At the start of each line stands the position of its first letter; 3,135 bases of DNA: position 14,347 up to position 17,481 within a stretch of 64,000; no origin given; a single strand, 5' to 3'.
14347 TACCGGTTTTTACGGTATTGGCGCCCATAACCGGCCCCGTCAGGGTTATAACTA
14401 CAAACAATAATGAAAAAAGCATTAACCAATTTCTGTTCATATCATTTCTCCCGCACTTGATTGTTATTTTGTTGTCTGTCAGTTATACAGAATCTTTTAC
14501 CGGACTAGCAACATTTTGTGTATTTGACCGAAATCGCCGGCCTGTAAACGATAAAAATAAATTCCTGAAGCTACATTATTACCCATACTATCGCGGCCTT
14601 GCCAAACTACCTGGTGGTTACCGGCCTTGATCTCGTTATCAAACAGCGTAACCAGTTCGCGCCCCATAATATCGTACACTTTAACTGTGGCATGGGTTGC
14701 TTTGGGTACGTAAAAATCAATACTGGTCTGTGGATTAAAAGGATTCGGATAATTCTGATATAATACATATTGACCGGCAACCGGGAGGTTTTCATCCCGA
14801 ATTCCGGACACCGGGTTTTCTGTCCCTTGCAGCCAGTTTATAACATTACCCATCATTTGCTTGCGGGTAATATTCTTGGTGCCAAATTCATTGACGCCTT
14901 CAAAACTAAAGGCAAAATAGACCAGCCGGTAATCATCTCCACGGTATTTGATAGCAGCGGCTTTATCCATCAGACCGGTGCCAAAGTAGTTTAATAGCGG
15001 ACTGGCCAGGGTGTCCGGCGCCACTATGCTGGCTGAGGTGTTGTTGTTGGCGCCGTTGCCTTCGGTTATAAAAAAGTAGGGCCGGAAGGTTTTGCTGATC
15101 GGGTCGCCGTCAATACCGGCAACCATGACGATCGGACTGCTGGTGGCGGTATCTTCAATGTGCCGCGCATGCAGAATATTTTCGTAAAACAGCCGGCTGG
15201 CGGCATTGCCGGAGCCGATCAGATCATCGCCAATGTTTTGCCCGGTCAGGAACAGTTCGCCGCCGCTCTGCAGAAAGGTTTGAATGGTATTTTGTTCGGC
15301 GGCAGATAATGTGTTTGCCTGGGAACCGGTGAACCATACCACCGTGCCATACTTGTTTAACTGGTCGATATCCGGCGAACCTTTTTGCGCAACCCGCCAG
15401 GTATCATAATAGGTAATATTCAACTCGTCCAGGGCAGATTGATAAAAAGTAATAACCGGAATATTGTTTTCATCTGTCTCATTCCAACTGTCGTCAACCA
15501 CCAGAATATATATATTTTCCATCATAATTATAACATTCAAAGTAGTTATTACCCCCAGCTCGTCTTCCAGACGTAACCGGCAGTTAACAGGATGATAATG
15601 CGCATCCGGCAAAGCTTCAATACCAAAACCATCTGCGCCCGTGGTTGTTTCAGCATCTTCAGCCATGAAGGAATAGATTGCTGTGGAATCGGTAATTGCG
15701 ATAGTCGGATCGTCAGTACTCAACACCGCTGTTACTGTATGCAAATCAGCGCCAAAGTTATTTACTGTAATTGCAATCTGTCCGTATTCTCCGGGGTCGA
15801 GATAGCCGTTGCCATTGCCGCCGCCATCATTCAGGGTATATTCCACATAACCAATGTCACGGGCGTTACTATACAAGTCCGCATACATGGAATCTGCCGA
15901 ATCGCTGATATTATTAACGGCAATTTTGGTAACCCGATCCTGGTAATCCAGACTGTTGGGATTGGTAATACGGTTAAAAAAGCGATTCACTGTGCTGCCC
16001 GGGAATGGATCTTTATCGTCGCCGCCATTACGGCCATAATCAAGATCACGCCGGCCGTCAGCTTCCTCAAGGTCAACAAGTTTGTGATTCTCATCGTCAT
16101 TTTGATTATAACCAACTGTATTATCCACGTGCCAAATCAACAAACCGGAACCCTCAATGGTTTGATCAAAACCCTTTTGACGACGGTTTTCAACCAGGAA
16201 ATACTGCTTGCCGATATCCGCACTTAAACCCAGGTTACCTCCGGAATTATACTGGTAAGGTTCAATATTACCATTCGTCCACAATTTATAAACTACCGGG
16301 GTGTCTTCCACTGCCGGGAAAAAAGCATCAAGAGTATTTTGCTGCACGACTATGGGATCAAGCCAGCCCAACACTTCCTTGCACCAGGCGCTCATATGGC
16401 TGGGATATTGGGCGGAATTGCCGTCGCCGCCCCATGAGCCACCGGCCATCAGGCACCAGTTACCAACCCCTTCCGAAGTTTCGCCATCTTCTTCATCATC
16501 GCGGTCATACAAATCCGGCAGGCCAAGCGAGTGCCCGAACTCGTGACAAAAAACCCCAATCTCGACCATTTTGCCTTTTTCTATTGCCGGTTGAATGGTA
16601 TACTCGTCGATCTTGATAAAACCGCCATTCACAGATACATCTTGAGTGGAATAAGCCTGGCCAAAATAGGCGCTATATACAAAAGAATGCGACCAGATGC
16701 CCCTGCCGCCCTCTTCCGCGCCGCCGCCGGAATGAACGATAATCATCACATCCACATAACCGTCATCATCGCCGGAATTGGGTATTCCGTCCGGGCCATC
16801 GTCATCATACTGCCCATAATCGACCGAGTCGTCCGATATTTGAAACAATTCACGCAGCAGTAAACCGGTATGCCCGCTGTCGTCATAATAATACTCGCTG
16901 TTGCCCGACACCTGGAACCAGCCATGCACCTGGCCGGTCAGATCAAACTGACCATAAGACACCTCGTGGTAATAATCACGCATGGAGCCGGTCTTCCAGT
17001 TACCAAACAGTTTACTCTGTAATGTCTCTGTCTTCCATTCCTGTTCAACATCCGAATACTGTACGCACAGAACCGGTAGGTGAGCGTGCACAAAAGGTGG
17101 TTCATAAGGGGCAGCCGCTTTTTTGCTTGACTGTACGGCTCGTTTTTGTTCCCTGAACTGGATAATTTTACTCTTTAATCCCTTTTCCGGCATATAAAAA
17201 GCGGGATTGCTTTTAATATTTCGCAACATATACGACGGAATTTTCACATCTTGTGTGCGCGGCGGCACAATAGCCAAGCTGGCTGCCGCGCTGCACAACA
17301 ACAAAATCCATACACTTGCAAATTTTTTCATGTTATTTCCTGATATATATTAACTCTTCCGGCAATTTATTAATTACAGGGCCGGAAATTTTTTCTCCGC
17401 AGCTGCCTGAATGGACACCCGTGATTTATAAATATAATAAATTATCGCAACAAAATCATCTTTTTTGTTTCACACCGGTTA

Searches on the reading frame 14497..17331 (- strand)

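Call 35: search_protein_families(library=pfam, proteins=[window:14497-17331:-], max_evalue=0.001)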
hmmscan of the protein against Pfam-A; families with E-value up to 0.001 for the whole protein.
window:14497-17331:- (944 aa): 4 families
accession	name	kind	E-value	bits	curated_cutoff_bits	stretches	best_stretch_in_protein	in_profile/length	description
PF05547.17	Peptidase_M6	-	3e-30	105.9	22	1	108-323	53-293/294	Immune inhibitor A peptidase M6, catalytic domain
PF13860.13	FlgD_ig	-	7e-08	32.8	27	1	872-931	15-75/79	FlgD Ig-like domain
PF18962.6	Por_Secre_tail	-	1.3e-06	29.1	27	1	861-940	2-73/75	Secretion system C-terminal sorting domain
PF13585.12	CHU_C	-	0.00028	21.4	27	0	877-931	25-72/86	CHU_C Type IX secretion signal domain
